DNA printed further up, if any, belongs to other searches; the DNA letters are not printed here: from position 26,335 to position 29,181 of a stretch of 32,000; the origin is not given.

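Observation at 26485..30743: Tandem paralogues with and without globin domains: domain accretion on a duplicated pentahaem scaffold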

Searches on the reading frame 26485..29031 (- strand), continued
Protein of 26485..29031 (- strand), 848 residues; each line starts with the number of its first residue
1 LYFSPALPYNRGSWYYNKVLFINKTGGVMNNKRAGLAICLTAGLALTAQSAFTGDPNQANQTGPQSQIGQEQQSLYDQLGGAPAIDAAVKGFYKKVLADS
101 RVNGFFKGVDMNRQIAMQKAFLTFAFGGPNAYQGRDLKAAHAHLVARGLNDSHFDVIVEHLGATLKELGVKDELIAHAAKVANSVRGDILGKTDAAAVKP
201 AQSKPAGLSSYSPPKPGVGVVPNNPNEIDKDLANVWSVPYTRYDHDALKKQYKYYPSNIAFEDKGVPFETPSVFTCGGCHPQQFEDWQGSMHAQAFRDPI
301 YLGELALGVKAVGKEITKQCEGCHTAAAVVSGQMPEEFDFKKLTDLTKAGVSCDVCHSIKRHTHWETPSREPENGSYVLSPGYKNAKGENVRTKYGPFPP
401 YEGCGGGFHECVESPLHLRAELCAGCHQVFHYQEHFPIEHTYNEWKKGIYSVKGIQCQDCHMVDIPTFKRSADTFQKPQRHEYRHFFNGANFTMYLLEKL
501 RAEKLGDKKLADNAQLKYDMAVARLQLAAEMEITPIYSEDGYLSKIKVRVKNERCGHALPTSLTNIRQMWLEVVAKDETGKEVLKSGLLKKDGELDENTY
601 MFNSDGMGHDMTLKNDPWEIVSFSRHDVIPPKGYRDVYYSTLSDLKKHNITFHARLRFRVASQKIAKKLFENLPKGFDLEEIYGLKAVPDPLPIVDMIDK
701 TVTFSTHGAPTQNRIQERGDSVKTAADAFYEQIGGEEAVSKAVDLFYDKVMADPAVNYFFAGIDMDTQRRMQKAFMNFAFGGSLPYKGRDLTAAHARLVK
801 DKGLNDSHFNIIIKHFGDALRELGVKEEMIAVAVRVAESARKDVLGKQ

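Call 70: find_encoding_contigs(protein=P0026, flank=5000, max_places=1)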
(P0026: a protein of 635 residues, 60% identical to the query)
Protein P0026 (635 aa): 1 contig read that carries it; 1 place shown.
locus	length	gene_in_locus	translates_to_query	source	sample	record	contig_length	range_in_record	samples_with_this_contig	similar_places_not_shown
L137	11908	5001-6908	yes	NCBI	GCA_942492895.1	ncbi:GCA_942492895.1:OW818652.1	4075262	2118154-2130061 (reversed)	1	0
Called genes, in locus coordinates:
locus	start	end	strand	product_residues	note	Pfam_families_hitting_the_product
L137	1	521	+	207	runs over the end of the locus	PF00300:His_Phos_1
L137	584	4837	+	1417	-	PF01326:PPDK_N, PF00391:PEP-utilizers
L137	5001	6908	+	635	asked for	PF13435:Cytochrome_C554, PF01152:Bac_globin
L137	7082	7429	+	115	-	-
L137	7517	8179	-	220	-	PF21001:YqiJ_N, PF07290:YqiJ_OB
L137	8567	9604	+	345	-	PF08545:ACP_syn_III (weak), PF08541:ACP_syn_III_C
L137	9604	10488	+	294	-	PF00561:Abhydrolase_1, PF12146:Hydrolase_4, PF12697:Abhydrolase_6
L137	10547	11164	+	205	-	-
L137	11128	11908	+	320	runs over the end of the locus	PF02535:Zip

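Call 71: find_encoding_contigs(protein=P0043, flank=5000, max_places=1)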
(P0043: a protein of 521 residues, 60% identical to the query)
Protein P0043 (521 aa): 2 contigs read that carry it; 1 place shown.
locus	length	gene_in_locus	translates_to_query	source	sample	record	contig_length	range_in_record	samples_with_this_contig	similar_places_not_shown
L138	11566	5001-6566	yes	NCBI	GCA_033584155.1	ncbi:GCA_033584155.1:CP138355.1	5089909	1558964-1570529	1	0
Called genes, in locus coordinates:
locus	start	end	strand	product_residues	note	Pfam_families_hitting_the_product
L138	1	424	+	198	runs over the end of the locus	PF00300:His_Phos_1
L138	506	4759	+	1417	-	PF01326:PPDK_N, PF00391:PEP-utilizers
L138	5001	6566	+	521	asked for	PF13435:Cytochrome_C554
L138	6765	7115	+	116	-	-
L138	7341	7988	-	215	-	PF21001:YqiJ_N, PF07290:YqiJ_OB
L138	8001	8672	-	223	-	PF00730:HhH-GPD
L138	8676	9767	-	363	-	PF00365:PFK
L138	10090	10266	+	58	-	-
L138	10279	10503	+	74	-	-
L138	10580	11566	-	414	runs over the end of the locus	PF02113:Peptidase_S13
